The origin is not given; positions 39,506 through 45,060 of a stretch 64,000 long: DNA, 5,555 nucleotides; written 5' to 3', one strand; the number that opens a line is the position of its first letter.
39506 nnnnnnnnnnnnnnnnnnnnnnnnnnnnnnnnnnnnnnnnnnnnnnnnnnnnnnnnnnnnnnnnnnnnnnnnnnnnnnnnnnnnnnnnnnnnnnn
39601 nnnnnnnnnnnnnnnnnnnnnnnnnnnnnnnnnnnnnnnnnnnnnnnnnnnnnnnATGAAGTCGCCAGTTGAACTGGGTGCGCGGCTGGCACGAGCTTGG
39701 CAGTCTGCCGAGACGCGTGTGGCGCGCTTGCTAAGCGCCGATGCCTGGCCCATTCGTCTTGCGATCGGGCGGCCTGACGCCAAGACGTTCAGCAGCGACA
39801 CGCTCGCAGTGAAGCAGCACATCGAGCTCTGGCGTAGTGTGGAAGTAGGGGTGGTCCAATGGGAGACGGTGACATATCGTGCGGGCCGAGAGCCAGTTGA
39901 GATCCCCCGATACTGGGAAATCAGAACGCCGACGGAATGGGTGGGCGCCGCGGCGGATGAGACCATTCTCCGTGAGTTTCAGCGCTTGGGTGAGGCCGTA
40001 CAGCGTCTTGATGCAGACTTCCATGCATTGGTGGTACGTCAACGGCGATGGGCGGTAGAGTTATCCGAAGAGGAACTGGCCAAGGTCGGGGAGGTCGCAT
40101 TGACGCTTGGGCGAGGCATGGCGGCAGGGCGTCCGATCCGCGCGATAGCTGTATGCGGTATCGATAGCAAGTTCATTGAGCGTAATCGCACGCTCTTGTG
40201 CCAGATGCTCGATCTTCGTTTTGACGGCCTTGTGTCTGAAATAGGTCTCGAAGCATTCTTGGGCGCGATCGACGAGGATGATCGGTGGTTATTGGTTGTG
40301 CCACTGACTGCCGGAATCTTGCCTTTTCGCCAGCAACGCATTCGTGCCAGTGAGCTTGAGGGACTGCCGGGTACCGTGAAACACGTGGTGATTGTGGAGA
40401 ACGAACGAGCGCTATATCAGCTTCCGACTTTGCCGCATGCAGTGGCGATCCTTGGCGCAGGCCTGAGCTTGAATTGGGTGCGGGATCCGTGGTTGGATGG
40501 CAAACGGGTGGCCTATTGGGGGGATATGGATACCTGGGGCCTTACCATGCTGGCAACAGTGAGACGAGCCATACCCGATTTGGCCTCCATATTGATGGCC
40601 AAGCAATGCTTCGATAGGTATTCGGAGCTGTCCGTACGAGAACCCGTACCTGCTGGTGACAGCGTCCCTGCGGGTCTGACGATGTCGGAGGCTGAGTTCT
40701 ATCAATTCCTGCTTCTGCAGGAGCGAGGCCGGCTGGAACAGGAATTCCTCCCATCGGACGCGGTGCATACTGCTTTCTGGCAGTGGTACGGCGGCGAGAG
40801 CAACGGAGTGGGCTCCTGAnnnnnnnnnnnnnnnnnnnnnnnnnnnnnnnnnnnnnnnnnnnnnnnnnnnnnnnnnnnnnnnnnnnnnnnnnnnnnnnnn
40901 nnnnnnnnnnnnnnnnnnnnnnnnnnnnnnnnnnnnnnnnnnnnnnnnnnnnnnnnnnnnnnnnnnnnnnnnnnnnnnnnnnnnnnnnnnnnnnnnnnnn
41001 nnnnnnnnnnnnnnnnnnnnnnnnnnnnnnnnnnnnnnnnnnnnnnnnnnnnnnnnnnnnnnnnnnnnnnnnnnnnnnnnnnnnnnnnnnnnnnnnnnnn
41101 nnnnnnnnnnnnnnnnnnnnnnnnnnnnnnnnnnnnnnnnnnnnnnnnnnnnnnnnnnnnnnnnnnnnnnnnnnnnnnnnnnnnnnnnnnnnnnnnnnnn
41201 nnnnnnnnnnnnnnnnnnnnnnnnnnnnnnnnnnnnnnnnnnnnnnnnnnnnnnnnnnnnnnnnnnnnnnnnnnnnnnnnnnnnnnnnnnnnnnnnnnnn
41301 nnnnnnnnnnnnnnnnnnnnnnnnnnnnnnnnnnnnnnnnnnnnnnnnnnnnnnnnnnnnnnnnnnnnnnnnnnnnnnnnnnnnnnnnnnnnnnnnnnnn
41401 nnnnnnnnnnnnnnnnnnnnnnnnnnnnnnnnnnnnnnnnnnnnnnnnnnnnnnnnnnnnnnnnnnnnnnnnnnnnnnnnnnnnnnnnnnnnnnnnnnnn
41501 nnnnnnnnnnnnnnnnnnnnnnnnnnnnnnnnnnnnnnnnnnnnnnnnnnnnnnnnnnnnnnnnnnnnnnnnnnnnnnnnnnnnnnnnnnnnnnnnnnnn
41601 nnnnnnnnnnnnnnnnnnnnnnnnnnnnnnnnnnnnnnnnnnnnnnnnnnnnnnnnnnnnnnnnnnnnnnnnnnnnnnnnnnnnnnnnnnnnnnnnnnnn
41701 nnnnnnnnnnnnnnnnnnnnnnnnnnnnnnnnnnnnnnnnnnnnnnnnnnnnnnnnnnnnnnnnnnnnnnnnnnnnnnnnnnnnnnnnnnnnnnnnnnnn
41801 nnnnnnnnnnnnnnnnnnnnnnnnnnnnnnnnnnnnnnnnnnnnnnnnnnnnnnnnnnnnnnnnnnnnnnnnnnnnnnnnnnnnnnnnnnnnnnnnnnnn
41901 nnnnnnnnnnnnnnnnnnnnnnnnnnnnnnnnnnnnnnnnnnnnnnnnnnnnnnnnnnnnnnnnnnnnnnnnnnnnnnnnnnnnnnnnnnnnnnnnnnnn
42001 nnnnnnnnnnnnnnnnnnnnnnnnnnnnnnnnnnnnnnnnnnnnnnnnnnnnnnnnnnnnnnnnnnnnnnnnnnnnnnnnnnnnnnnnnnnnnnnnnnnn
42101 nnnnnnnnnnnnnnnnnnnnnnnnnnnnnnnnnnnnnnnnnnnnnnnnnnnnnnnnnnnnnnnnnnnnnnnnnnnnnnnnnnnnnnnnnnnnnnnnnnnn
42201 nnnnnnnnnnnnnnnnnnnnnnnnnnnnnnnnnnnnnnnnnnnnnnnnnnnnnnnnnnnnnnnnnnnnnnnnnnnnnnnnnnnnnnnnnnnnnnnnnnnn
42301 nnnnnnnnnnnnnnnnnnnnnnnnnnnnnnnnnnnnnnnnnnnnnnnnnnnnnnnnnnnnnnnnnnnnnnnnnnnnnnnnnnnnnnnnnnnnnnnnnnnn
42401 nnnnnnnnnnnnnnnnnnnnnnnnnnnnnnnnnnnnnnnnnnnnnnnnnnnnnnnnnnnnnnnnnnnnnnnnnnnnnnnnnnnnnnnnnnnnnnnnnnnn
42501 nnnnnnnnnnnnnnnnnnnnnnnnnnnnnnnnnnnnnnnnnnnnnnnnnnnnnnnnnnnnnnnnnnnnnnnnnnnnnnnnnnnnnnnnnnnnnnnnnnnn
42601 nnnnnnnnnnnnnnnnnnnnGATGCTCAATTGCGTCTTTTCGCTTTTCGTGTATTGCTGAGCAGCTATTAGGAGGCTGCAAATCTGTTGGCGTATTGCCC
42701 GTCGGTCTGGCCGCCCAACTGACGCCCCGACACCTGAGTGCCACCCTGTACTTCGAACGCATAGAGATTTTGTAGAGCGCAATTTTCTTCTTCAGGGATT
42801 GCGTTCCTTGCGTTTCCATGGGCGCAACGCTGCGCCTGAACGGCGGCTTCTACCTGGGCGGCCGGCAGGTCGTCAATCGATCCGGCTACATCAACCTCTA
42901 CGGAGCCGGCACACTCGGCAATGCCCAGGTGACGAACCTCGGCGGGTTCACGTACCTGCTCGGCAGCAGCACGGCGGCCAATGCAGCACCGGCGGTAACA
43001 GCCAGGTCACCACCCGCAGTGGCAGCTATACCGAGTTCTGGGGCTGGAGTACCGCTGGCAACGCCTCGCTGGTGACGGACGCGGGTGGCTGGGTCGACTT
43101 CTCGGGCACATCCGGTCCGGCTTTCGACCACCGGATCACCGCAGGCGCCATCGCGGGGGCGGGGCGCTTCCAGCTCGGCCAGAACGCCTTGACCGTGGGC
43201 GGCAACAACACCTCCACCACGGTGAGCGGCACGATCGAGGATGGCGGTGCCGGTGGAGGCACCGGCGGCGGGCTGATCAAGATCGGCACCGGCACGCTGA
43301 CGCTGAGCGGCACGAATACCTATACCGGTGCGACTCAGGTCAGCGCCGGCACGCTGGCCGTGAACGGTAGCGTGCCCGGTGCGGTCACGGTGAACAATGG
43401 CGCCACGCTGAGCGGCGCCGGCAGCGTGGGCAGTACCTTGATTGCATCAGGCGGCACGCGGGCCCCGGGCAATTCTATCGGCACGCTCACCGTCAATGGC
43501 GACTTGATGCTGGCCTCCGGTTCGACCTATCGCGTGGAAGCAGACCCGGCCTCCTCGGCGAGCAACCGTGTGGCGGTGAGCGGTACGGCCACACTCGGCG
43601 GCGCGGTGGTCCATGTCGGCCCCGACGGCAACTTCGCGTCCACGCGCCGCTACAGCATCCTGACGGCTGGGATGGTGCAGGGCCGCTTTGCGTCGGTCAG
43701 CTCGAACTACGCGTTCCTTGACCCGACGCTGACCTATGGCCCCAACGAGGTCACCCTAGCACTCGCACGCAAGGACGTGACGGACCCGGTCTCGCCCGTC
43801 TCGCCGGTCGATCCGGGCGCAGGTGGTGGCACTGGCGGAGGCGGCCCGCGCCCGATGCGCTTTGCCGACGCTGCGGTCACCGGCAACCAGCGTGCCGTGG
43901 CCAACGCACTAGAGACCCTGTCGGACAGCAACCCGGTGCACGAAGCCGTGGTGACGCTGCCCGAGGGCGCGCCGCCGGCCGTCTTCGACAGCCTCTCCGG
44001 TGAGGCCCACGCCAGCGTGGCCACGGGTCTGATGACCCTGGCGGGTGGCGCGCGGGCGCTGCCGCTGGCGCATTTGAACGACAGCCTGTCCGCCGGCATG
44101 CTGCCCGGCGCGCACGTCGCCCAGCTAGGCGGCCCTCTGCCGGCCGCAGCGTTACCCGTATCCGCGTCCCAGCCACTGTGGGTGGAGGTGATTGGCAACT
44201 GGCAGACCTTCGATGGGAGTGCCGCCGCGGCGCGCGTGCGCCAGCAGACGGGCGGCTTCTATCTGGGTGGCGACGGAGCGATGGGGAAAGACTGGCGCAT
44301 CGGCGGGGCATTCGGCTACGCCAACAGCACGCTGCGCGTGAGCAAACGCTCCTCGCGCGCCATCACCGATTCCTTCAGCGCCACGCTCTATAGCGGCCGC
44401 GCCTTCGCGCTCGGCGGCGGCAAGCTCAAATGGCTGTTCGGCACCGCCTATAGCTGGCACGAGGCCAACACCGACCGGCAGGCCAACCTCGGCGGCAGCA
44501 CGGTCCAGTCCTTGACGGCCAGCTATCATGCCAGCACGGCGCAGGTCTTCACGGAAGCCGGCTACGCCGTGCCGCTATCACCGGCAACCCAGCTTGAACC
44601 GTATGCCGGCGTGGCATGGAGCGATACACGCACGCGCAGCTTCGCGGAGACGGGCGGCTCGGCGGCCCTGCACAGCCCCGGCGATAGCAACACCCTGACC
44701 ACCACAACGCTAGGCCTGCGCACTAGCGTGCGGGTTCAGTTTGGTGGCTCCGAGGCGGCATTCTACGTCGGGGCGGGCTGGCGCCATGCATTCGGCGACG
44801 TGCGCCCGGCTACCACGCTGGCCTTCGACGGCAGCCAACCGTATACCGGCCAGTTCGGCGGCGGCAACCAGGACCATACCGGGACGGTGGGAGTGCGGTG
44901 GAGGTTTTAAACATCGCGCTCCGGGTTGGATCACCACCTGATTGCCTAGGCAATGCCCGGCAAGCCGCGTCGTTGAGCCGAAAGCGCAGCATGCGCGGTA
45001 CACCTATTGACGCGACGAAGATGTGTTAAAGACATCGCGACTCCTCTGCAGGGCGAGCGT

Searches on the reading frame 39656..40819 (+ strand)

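Call 80: search_protein_families(library=pfam, proteins=[window:39656-40819:+])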
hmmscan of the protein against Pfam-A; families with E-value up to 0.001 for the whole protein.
window:39656-40819:+ (387 aa): 2 families
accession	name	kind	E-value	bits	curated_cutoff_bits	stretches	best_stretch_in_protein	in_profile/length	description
PF09983.15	JetD_C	-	8e-40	136.5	22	1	206-372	3-177/179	Wadjet protein JetD, C-terminal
PF11795.13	DUF3322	-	1e-34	120.7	22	1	5-186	2-190/190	Uncharacterized protein conserved in bacteria N-term (DUF3322)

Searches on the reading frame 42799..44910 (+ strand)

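Call 80: search_protein_families(library=pfam, proteins=[window:42799-44910:+])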
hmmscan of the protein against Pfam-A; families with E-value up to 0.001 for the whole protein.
window:42799-44910:+ (703 aa): 2 families
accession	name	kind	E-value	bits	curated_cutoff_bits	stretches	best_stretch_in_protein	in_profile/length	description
PF03797.25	Autotransporter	-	3.1e-51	175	26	1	460-699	1-238/255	Autotransporter beta-domain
PF12951.13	PATR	-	1.3e-11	44.8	27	1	159-188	1-30/30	Passenger-associated-transport-repeat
